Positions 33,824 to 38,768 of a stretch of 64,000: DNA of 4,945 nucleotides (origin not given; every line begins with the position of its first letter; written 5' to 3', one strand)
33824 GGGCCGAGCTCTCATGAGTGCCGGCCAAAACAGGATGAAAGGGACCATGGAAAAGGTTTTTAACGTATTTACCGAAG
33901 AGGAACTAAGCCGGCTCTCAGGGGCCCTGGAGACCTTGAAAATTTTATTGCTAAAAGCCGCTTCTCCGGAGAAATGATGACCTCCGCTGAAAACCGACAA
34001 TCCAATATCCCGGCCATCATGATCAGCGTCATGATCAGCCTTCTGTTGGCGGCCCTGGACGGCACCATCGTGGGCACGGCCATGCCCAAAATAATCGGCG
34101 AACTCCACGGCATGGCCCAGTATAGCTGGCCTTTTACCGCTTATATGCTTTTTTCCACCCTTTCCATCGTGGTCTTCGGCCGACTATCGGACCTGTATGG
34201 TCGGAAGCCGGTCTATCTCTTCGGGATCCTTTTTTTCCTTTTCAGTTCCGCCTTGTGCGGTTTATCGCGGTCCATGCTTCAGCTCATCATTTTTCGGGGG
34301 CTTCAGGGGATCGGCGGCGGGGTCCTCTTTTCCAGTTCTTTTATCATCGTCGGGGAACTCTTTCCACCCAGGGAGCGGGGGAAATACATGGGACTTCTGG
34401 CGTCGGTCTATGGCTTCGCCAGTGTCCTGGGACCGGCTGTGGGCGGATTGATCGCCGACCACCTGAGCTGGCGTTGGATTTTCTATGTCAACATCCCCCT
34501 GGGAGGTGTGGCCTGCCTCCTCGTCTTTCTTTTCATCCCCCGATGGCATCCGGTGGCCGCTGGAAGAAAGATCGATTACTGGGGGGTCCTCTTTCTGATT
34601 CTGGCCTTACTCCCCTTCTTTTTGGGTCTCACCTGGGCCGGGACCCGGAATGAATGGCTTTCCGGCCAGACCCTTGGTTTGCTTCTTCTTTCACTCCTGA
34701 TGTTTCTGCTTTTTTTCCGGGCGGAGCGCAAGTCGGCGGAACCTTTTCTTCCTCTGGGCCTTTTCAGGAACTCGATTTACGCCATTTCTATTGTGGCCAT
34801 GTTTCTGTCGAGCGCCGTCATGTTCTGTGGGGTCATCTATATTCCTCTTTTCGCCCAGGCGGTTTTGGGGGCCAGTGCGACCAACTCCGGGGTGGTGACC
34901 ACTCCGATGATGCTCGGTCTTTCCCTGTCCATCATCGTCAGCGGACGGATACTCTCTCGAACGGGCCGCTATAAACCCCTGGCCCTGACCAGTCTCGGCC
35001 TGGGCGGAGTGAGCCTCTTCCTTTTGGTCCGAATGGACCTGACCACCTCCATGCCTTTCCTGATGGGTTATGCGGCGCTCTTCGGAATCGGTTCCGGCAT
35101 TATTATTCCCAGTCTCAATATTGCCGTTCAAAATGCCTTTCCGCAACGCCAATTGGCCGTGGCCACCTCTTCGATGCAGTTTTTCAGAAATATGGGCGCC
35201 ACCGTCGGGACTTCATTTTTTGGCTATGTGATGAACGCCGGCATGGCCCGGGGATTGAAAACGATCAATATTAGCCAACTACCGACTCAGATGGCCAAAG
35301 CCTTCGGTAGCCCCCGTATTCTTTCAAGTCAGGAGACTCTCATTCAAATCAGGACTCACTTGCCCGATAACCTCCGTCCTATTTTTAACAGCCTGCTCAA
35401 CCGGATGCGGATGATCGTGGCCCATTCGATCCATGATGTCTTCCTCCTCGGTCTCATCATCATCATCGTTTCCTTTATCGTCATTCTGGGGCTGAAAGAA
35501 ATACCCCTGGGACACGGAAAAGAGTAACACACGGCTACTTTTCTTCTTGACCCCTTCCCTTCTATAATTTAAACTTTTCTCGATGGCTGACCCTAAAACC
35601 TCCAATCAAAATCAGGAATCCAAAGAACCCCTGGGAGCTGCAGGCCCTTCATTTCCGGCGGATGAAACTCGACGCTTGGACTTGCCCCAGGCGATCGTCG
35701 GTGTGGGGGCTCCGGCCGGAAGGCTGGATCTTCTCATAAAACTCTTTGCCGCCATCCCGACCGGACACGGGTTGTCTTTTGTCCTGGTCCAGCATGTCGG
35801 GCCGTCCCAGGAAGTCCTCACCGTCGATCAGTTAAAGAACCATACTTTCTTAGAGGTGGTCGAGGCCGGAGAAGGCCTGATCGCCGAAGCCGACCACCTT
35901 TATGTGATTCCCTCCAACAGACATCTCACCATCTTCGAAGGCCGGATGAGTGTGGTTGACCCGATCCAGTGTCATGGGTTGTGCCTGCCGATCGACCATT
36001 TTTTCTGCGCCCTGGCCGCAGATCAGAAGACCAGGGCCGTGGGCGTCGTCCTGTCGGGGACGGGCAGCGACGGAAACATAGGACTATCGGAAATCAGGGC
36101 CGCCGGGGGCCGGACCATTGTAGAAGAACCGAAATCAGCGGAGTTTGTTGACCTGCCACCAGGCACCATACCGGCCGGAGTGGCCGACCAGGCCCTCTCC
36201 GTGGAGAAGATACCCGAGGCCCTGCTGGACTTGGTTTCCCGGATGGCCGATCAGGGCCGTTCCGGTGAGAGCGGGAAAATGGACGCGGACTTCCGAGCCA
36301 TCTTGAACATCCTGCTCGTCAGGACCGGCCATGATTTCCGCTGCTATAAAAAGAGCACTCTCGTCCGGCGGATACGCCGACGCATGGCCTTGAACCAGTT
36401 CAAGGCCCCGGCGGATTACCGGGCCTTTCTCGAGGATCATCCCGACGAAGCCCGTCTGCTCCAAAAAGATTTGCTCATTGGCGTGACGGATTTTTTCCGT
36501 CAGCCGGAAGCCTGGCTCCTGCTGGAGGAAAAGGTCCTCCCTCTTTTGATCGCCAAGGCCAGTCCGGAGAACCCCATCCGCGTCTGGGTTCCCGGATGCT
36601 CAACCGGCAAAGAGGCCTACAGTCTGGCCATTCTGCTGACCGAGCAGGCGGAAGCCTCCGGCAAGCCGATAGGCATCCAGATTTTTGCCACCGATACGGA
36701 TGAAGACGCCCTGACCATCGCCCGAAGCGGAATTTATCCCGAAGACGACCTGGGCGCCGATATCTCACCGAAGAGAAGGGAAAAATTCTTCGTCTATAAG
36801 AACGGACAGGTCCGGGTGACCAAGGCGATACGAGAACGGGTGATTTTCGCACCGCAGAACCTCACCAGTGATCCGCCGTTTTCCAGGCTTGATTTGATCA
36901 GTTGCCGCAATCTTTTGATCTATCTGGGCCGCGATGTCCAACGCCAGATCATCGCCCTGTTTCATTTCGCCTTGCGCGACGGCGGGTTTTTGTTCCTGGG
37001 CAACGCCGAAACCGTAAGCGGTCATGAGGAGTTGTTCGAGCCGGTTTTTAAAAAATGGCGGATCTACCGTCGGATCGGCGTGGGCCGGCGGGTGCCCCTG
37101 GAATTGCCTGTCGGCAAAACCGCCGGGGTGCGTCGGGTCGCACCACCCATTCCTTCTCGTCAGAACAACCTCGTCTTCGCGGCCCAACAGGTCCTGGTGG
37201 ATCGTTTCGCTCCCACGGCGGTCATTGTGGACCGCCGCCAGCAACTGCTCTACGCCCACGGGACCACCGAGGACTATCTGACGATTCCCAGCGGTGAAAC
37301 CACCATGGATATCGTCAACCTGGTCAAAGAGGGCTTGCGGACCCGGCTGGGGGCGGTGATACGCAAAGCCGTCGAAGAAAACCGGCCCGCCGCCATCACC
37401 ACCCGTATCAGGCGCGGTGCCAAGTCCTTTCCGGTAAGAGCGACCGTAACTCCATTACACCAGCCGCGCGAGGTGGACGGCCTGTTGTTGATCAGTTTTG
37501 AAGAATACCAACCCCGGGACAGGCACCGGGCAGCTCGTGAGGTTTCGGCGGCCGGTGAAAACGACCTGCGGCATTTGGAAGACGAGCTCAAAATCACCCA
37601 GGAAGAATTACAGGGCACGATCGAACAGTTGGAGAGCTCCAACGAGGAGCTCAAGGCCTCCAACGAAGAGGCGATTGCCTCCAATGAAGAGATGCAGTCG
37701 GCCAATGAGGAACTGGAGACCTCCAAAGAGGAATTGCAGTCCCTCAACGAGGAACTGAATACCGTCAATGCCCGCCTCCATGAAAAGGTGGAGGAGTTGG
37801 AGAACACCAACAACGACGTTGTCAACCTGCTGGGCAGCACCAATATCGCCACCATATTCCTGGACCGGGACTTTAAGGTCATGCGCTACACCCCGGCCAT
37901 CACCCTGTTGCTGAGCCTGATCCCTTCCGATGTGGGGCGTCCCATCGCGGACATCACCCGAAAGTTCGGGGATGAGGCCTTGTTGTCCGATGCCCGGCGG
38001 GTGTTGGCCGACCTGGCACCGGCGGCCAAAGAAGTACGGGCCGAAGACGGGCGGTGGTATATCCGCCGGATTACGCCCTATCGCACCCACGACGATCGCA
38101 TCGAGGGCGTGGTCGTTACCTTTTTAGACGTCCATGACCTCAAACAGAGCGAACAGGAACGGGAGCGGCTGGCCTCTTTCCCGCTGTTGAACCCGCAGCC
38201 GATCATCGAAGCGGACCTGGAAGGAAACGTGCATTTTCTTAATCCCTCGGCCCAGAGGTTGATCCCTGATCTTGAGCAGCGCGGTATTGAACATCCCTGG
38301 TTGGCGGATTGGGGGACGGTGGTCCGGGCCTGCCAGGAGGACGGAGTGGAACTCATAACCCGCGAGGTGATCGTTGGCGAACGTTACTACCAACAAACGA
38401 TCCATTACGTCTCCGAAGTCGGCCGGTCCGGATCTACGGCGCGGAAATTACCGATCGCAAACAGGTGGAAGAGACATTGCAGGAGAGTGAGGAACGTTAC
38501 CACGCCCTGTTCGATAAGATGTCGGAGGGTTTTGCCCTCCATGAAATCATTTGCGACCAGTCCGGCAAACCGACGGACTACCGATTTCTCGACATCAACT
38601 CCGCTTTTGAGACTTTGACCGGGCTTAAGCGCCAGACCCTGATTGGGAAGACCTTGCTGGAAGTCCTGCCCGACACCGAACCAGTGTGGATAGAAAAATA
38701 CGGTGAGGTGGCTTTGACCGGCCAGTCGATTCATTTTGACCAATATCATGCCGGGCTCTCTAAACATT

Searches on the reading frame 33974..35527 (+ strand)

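Call 71: search_protein_families(library=pfam, proteins=[window:33974-35527:+], max_evalue=0.001)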
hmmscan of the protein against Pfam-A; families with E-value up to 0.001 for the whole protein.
window:33974-35527:+ (517 aa): 3 families
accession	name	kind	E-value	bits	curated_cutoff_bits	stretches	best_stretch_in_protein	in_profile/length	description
PF07690.21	MFS_1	-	2.4e-54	185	33.4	1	20-412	2-346/347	Major Facilitator Superfamily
PF06609.19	TRI12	-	1.3e-15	57.4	23.2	1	35-302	65-345/599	Fungal trichothecene efflux pump (TRI12)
PF00083.30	Sugar_tr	-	2.6e-12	46.8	22.3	1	49-192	47-198/452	Sugar (and other) transporter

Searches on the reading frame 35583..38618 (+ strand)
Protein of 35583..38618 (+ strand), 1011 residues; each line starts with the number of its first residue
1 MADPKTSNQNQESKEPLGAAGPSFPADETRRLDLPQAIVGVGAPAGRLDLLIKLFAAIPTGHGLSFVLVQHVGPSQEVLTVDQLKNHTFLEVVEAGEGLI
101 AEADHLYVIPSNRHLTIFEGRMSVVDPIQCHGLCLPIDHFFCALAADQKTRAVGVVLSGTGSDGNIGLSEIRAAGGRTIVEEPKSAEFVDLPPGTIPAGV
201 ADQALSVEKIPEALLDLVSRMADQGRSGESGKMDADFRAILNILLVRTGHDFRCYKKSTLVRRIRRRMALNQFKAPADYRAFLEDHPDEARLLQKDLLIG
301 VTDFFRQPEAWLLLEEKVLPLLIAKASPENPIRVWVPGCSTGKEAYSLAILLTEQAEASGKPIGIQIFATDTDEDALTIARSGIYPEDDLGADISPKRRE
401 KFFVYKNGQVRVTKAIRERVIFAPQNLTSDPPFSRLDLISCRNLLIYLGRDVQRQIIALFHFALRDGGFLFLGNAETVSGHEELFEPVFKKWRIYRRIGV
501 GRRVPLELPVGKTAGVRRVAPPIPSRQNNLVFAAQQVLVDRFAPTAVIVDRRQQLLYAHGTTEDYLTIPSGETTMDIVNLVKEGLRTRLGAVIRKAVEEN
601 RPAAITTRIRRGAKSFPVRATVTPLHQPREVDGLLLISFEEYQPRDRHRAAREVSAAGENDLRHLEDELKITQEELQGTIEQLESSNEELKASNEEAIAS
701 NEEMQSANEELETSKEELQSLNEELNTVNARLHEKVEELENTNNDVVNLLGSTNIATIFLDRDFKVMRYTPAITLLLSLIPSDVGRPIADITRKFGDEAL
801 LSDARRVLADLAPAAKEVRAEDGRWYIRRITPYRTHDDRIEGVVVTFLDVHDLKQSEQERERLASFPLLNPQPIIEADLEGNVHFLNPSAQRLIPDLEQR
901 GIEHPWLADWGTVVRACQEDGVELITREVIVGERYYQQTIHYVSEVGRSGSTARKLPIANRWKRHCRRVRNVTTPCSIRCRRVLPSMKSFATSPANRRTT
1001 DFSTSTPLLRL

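Call 71: search_protein_families(library=pfam, proteins=[window:35583-38618:+], max_evalue=0.001)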
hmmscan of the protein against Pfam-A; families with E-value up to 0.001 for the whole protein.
window:35583-38618:+ (1011 aa): 6 families
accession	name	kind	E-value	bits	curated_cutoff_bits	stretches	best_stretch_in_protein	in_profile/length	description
PF01739.24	CheR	-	2.6e-51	174.3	27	1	301-492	2-193/195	CheR methyltransferase, SAM binding domain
PF01339.22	CheB_methylest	-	4.7e-38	131.1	24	1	39-214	1-174/174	CheB methylesterase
PF13596.12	PAS_10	-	6.2e-27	94.8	22.1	1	748-850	3-105/106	PAS domain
PF03705.20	CheR_N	-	6.1e-15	55.1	27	1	235-287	1-53/53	CheR methyltransferase, all-alpha domain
PF08448.16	PAS_4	-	8.7e-12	45.7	23.1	1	752-854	3-109/110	PAS fold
PF12325.13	TMF_TATA_bd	-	0.00012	22.7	29.1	1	661-749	20-104/115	TATA element modulatory factor 1 TATA binding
